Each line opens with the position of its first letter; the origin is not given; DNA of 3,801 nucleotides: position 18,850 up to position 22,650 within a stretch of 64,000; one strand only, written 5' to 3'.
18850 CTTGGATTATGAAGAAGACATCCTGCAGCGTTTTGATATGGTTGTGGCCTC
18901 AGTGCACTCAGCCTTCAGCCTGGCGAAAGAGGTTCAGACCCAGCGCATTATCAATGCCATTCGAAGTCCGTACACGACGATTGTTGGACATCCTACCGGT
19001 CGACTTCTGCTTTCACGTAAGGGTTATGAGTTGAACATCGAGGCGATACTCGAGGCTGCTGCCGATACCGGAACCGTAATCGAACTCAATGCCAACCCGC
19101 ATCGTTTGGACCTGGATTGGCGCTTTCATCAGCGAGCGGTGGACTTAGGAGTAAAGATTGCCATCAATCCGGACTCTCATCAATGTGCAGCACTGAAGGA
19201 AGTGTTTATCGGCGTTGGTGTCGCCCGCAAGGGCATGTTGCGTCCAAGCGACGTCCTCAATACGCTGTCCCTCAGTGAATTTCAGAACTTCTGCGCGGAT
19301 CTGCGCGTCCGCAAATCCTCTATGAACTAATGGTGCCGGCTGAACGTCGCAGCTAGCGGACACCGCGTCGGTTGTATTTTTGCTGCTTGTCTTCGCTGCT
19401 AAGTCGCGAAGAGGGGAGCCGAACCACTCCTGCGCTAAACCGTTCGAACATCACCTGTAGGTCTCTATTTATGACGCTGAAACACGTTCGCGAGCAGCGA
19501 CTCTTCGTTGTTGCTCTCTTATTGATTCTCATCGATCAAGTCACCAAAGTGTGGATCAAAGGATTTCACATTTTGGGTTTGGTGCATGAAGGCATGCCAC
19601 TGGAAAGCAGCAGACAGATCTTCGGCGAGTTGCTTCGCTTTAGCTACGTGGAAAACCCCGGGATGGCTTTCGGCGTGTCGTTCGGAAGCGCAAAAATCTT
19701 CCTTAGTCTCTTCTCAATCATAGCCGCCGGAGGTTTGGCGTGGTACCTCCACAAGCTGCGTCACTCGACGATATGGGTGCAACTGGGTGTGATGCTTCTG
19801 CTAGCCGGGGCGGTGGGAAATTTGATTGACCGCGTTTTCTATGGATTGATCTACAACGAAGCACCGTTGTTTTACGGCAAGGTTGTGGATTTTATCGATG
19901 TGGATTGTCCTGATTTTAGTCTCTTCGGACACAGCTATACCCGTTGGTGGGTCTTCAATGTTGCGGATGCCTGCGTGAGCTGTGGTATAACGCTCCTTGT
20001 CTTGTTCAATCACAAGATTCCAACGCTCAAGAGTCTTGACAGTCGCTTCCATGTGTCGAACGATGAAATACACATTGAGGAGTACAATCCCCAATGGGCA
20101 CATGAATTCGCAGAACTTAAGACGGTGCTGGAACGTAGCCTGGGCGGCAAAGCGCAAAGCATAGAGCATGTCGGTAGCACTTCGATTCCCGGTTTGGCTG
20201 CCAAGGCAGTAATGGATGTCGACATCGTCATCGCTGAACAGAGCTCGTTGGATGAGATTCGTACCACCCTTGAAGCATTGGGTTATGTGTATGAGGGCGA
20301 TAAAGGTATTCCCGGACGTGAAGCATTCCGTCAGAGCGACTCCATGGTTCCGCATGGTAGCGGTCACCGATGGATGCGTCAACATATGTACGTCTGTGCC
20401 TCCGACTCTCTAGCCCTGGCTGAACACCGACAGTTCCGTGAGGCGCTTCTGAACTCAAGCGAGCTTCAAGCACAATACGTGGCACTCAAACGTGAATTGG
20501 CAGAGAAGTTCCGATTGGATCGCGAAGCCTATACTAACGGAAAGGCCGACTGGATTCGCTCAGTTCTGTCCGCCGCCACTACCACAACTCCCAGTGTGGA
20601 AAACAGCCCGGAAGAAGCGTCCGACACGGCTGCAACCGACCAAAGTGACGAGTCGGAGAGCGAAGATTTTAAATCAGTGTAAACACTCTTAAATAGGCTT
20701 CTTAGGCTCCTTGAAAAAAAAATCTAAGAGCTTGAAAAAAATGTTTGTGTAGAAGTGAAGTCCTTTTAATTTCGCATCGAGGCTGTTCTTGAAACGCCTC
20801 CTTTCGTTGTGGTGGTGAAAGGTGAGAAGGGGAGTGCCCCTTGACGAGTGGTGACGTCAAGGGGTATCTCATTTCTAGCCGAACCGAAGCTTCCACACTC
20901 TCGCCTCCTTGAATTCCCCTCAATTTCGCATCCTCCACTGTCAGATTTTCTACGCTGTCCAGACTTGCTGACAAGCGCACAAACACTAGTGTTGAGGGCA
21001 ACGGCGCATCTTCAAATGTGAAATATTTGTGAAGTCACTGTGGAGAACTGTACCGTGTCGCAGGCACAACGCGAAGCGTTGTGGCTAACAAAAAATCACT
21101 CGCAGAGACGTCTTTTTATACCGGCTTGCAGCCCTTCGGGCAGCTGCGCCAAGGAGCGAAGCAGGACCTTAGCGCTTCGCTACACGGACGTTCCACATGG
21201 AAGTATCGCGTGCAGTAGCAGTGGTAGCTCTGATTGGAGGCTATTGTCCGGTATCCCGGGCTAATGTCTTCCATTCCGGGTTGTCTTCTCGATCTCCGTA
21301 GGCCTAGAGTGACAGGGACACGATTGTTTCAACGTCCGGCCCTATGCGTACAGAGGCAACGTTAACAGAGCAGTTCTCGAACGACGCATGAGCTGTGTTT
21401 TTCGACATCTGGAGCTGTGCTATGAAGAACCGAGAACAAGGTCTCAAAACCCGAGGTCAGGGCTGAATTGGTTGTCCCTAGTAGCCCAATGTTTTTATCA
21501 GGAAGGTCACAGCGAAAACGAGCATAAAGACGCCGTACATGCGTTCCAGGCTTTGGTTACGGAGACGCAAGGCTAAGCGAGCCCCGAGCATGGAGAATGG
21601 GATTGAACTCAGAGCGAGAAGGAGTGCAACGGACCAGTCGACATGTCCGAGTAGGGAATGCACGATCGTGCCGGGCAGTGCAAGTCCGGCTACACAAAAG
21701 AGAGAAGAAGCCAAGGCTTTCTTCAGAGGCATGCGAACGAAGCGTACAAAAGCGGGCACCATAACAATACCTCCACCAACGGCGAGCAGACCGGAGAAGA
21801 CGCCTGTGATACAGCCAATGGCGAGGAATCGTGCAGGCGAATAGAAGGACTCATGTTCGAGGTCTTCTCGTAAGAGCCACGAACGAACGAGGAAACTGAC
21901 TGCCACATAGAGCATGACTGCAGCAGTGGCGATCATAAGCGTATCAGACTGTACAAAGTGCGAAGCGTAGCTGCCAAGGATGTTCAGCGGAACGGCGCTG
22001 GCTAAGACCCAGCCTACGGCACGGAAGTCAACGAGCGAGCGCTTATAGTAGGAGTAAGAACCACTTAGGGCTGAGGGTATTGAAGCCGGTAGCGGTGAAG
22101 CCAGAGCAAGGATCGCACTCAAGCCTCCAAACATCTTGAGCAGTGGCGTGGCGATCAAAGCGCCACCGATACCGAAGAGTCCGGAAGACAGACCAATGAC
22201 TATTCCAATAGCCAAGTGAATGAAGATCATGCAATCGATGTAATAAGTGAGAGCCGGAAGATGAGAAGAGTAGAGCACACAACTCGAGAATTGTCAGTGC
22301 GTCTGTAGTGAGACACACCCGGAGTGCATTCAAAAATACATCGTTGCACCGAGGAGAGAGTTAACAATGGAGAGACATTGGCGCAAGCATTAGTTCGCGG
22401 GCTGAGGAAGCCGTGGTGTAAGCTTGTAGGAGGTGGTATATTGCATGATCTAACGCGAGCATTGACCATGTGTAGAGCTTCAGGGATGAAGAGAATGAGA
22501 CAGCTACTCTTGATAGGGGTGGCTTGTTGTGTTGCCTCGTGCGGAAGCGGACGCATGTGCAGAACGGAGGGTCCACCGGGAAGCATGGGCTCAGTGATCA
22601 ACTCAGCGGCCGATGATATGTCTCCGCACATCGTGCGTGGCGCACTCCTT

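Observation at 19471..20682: In-frame fusion of lipoprotein signal peptidase II with a GrpB-family domain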

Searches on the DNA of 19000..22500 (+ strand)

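Call 42: search_rna_families(source=window, start=19000, end=22500, threshold=evalue, max_evalue=1)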
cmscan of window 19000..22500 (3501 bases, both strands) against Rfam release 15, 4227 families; matches with E-value up to 1: 0.
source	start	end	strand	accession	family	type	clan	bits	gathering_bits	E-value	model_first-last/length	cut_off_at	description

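Call 84: build_rna_model(alignment_id=A5, structure=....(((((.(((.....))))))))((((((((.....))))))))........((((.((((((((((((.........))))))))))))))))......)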
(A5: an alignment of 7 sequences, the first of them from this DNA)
Model R1 built from alignment A5 (7 sequences, 103 columns); structure: as given.
model positions 102; base pairs 32; branch points 2; effective number of sequences 0.97; information 0.59 bits per position. Calibrated on 0.2 Mb of random sequence (short: E-values are rough).
structure used (alignment columns):
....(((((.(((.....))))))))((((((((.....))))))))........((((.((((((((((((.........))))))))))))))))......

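Call 85: search_with_rna_model(model_id=R1, sources=[window, L001, L003, L005, L007, L008, L012, L013, L014, L015, L016, L017, L018, L019, L020, L021, L022, L023, L024, L025, L026, L027, L028, L029, L030, L031, L032, L033, L034, L035, L036, L037, L038, L039, L040, L041, L042, L043, L044, L045, L046, L047, L048, L049, L050, L051, L052, L053, L054, L055, L056, L057, L058, L059, L060, L061, L062, L063, L064, L065, L066, L067, L068, L069, L070, L071, L072, L073, L074, L075, L076, L077, L078, L079, L080, L081, L082, L083, L084, L085, L086, L087, L088, L089, L090, L091, L092], max_evalue=0.01, make_alignment=true)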
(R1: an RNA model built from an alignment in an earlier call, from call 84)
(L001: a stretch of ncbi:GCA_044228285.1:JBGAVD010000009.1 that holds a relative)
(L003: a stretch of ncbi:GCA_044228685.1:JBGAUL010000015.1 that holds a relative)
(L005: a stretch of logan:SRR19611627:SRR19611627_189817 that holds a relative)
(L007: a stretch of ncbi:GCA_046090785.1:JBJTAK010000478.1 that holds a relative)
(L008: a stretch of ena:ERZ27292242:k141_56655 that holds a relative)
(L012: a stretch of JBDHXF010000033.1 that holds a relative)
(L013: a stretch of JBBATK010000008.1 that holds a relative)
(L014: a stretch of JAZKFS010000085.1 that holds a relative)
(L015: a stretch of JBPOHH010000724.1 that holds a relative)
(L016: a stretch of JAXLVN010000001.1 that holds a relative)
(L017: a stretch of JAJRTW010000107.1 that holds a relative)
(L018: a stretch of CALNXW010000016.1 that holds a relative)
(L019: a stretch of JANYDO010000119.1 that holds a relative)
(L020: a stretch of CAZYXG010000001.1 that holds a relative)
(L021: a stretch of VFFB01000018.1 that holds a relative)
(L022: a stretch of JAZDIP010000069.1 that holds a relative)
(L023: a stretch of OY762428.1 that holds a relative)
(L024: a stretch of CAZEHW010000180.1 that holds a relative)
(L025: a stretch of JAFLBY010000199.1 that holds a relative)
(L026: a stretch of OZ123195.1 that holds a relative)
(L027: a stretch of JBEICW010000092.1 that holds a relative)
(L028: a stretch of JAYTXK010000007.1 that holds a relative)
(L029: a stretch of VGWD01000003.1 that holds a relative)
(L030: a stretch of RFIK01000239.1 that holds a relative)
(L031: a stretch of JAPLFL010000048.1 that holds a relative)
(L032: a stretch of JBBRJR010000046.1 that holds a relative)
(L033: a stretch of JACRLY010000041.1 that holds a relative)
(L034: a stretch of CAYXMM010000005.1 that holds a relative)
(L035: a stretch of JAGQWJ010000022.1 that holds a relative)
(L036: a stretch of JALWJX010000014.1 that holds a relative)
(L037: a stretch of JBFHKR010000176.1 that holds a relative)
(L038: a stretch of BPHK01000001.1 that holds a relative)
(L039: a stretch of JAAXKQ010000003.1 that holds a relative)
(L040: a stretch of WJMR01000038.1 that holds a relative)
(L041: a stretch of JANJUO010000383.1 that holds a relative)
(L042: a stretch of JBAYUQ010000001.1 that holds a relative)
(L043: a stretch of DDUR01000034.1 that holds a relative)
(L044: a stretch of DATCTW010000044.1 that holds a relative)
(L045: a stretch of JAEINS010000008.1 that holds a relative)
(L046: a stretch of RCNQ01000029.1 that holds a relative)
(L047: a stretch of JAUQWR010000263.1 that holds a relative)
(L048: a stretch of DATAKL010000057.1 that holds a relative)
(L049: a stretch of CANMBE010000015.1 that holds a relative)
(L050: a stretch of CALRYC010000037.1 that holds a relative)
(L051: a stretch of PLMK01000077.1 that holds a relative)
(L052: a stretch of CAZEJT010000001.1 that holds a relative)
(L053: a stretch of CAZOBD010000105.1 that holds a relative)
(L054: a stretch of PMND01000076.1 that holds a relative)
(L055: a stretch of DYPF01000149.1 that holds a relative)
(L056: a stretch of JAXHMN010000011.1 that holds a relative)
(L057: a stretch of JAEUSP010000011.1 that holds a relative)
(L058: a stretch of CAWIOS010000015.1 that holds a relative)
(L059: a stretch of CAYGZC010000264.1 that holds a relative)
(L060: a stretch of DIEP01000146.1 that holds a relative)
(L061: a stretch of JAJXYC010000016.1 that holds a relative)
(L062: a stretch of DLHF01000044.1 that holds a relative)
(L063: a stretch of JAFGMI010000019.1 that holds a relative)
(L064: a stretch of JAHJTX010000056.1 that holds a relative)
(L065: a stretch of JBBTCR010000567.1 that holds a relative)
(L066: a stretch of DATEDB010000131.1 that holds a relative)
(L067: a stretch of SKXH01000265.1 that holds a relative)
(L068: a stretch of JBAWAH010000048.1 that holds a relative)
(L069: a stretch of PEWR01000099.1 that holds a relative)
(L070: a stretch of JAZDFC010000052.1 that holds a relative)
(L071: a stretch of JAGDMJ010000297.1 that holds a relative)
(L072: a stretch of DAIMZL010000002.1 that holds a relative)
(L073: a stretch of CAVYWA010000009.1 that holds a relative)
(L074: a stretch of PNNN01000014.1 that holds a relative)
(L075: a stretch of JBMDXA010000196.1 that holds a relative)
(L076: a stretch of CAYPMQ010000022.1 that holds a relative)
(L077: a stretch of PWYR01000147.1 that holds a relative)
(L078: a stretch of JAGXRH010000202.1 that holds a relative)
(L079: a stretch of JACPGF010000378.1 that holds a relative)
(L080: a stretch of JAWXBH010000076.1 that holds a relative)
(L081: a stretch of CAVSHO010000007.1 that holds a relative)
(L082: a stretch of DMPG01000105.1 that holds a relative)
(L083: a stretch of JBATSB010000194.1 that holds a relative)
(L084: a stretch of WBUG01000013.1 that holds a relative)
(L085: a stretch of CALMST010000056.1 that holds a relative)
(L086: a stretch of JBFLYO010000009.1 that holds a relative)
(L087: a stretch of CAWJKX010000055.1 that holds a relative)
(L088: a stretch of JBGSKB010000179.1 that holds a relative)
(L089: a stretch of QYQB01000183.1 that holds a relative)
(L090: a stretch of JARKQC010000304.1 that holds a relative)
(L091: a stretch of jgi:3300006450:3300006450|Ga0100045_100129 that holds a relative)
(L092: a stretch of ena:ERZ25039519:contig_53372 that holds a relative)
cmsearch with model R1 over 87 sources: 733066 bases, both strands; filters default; matches with E-value up to 0.01: 10.
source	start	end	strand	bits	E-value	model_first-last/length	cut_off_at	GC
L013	4793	4894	+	122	9e-26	1-102/102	no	0.56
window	20775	20876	+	122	9.2e-26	1-102/102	no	0.53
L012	5275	5376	+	121.6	1.1e-25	1-102/102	no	0.54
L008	6832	6933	+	121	1.5e-25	1-102/102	no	0.56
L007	1075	1176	+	121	1.6e-25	1-102/102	no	0.57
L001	7269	7370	+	120.8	1.7e-25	1-102/102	no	0.56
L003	7323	7424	+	116.2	2e-24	1-102/102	no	0.51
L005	7270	7371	+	104.8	9.3e-22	1-102/102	no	0.5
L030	3199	3298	+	81.4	2.6e-16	1-102/102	no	0.55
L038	4741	4840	+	80.6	4.1e-16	1-102/102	no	0.56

Alignment A6: 10 matches aligned to the model, 103 columns, each read 5' to 3' on its own strand. Consensus structure (alignment columns), stored with it:
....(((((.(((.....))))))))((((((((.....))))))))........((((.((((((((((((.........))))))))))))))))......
